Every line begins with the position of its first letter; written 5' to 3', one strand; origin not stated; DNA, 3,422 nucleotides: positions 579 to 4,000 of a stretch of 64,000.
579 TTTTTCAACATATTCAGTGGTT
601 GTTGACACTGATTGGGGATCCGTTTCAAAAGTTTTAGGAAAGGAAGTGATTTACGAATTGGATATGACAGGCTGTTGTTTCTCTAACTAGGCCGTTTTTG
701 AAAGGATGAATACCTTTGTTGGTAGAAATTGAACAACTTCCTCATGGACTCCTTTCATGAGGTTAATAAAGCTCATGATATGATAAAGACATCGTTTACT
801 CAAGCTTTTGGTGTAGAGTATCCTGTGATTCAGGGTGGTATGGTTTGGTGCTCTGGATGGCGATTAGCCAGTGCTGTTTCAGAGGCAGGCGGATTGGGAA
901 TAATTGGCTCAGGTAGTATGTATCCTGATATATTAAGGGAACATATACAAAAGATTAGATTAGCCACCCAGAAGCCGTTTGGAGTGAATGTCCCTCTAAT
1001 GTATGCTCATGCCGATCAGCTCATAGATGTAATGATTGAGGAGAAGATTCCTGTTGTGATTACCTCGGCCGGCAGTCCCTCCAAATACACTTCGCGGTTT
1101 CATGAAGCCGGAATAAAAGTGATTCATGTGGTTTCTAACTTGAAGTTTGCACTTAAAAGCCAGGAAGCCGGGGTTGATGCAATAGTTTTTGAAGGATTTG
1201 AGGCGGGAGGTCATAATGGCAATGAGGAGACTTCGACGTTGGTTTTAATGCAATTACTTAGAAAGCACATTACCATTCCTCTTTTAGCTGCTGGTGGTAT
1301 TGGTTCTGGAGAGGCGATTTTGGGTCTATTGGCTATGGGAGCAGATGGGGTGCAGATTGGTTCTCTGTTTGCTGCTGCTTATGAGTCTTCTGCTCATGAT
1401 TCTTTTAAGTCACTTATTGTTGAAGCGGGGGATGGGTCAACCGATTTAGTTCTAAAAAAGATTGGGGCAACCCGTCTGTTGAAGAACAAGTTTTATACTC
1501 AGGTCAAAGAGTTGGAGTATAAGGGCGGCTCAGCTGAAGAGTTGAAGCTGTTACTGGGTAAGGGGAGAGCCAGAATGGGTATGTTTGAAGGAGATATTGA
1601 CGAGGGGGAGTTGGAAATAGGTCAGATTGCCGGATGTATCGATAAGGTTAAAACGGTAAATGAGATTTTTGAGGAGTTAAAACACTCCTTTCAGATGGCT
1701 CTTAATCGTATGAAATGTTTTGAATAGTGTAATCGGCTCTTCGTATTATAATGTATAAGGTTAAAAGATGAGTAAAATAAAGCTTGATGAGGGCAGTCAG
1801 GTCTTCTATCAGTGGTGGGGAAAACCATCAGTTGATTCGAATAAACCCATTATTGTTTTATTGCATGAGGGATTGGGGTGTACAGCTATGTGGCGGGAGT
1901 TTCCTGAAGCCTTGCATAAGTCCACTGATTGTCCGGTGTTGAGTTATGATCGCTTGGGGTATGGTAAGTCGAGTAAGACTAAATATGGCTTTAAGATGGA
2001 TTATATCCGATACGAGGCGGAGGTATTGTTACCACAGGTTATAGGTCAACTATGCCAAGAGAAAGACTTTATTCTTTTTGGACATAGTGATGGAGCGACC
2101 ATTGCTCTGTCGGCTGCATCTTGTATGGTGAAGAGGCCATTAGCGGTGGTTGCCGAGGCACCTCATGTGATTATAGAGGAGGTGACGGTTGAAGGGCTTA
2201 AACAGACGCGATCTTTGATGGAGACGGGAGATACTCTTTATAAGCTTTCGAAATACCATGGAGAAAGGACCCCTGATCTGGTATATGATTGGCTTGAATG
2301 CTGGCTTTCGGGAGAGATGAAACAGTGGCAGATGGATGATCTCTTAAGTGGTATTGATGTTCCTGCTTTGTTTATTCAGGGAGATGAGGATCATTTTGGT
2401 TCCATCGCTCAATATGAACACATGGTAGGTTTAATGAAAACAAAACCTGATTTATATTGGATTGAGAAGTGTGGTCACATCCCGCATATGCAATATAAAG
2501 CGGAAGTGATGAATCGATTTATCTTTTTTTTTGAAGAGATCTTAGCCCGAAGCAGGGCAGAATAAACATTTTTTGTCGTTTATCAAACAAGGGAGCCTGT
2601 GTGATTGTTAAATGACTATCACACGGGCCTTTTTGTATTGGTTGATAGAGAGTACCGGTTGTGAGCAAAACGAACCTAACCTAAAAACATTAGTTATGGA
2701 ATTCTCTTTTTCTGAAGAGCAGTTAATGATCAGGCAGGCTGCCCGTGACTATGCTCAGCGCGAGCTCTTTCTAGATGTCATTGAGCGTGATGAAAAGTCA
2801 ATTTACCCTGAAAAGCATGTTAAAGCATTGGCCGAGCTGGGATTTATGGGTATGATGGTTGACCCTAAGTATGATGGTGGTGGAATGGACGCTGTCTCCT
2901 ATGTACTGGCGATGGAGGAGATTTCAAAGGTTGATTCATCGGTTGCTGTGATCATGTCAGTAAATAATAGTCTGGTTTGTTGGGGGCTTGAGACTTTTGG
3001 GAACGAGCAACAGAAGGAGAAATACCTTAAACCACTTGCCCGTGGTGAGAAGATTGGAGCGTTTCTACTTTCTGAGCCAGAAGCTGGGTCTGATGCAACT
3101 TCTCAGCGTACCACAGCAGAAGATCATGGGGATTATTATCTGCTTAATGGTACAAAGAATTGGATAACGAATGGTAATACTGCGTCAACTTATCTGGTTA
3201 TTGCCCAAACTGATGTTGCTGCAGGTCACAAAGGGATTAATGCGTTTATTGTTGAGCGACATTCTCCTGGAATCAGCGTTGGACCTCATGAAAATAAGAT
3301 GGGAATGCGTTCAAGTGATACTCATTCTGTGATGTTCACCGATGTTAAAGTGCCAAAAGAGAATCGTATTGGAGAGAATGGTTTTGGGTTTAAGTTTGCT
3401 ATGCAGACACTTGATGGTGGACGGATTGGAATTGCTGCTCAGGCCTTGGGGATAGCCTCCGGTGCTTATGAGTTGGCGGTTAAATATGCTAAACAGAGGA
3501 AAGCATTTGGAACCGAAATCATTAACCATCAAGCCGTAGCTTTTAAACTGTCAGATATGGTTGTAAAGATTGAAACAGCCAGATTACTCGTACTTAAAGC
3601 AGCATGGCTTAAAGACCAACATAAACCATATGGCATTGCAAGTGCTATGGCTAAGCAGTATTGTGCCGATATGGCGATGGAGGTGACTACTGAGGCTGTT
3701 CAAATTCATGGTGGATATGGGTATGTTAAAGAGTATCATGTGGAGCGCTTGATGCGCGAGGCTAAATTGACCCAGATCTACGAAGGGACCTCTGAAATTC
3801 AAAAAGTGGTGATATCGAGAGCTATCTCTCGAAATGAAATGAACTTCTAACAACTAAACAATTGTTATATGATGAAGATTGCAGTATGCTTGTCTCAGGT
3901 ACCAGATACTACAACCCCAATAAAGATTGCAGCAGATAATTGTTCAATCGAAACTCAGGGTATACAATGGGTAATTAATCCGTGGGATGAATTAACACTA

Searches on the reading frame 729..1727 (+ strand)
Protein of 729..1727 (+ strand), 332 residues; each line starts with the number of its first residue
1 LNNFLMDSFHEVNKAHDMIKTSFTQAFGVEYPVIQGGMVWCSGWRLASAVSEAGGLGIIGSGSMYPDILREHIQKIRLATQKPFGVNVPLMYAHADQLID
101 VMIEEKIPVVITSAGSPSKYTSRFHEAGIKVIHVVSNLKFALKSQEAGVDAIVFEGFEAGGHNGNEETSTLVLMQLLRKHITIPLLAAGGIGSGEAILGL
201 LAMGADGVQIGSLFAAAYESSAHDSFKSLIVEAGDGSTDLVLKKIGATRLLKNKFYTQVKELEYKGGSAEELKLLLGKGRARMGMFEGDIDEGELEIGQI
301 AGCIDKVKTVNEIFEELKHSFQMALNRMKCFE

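Call 74: list_cluster_members(proteins=[window:729-1727:+, window:2612-3850:+, window:3869-4621:+, window:4636-5589:+, window:5716-8298:-, window:8412-9059:-, window:56653-58152:-, window:58303-59031:+, window:53647-56646:-, window:51476-53575:+])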
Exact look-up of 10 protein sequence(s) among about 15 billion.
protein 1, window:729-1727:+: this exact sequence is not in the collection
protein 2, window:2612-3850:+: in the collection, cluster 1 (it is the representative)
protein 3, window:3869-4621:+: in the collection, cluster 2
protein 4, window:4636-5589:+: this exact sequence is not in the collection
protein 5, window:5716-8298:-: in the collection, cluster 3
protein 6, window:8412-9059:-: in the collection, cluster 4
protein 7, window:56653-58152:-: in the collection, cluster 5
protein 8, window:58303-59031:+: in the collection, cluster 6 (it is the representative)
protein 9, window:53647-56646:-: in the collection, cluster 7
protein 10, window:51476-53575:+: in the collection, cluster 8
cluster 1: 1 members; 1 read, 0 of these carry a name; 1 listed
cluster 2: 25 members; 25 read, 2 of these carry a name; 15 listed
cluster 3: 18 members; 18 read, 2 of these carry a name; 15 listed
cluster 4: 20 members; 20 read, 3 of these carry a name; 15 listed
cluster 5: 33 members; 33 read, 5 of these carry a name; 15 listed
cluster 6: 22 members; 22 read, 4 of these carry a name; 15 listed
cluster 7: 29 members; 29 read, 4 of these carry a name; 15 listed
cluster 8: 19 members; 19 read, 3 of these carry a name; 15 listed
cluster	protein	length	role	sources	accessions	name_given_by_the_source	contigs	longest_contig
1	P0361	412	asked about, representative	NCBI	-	-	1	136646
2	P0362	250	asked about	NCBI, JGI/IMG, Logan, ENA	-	-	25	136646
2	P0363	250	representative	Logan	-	-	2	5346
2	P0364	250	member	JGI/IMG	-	electron transfer flavoprotein beta subunit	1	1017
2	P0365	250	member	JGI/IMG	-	electron transfer flavoprotein beta subunit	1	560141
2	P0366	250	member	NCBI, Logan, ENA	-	-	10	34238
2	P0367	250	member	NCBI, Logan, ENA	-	-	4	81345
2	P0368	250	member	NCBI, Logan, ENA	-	-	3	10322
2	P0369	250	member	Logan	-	-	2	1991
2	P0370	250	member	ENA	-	-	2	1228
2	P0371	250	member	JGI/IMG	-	-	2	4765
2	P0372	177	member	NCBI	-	-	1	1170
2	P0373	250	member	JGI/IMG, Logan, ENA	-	-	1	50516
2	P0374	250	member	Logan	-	-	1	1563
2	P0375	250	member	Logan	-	-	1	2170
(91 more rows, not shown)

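Call 78: search_protein_families(library=pfam, proteins=[window:729-1727:+], max_evalue=0.00001)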
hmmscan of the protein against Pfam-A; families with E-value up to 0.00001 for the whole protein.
window:729-1727:+ (332 aa): 3 families
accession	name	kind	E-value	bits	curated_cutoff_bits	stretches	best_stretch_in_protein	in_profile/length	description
PF03060.21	NMO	-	4.7e-58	197.6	28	2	96-317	103-328/331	Nitronate monooxygenase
PF00478.31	IMPDH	-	7.7e-12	45.3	25.6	0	177-252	202-279/345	IMP dehydrogenase / GMP reductase domain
PF00977.27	His_biosynth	-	7.7e-06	25.9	23.6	0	137-214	148-222/228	Histidine biosynthesis protein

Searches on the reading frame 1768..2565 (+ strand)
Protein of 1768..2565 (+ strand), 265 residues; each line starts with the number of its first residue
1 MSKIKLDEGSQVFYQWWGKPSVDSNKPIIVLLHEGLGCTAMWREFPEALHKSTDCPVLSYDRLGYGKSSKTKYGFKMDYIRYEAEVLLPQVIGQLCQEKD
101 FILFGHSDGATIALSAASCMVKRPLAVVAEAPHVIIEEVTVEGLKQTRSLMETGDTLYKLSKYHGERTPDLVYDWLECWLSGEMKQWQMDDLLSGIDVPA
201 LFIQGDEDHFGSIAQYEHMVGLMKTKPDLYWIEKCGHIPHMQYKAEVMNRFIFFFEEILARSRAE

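Call 73: find_encoding_contigs(protein=window:1768-2565:+, flank=10000, max_places=3)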
Protein window:1768-2565:+ (265 aa): no gene with exactly this product is on record in the collection.

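Call 78: search_protein_families(library=pfam, proteins=[window:1768-2565:+], max_evalue=0.00001)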
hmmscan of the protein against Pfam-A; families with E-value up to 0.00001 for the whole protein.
window:1768-2565:+ (265 aa): 3 families
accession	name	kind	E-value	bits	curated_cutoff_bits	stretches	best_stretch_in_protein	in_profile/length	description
PF00561.26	Abhydrolase_1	-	5e-14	53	25.8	1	27-132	1-102/245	alpha/beta hydrolase fold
PF12697.13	Abhydrolase_6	-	4.5e-13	50.8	26.3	1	29-247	1-214/217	Alpha/beta hydrolase family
PF12146.15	Hydrolase_4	-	8.9e-07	28.9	27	0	26-140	4-117/239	Serine aminopeptidase, S33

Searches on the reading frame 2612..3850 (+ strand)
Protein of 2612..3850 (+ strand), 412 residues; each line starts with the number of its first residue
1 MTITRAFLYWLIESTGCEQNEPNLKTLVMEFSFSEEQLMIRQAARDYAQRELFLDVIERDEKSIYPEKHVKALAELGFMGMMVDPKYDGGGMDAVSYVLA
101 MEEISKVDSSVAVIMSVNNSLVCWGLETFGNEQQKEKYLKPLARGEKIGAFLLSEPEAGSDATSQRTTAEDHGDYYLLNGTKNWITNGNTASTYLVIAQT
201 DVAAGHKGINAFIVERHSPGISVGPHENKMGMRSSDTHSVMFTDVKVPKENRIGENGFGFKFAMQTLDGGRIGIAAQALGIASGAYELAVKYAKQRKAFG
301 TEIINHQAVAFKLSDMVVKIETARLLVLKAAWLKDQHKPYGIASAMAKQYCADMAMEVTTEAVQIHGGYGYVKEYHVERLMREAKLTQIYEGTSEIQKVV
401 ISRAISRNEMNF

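Call 75: find_encoding_contigs(protein=window:2612-3850:+, flank=10000, max_places=2)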
Protein window:2612-3850:+ (412 aa): no gene with exactly this product is on record in the collection.
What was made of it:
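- Tried and rejected: The last two contig look-ups failed because the exact proteins were not on record (calls 73, 75), so no more of the source genome could be sampled.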

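Call 78: search_protein_families(library=pfam, proteins=[window:2612-3850:+], max_evalue=0.00001)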
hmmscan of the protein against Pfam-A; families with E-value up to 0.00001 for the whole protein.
window:2612-3850:+ (412 aa): 5 families
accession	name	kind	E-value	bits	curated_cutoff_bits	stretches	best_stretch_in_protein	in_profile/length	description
PF00441.29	Acyl-CoA_dh_1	-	7.1e-51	172.7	22.4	1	259-405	3-149/150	Acyl-CoA dehydrogenase, C-terminal domain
PF02771.21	Acyl-CoA_dh_N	-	7.7e-35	120.1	22.9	1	34-146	1-113/113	Acyl-CoA dehydrogenase, N-terminal domain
PF02770.24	Acyl-CoA_dh_M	-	4e-25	88.2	33.3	1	150-245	1-97/97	Acyl-CoA dehydrogenase, middle domain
PF08028.16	Acyl-CoA_dh_2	-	7.5e-22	78.5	22.7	1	272-394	1-133/134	Acyl-CoA dehydrogenase, C-terminal domain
PF22924.1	ACOX_C_alpha1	-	3.4e-06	27.4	27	0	269-396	6-159/169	Acyl-CoA oxidase, C-alpha1 domain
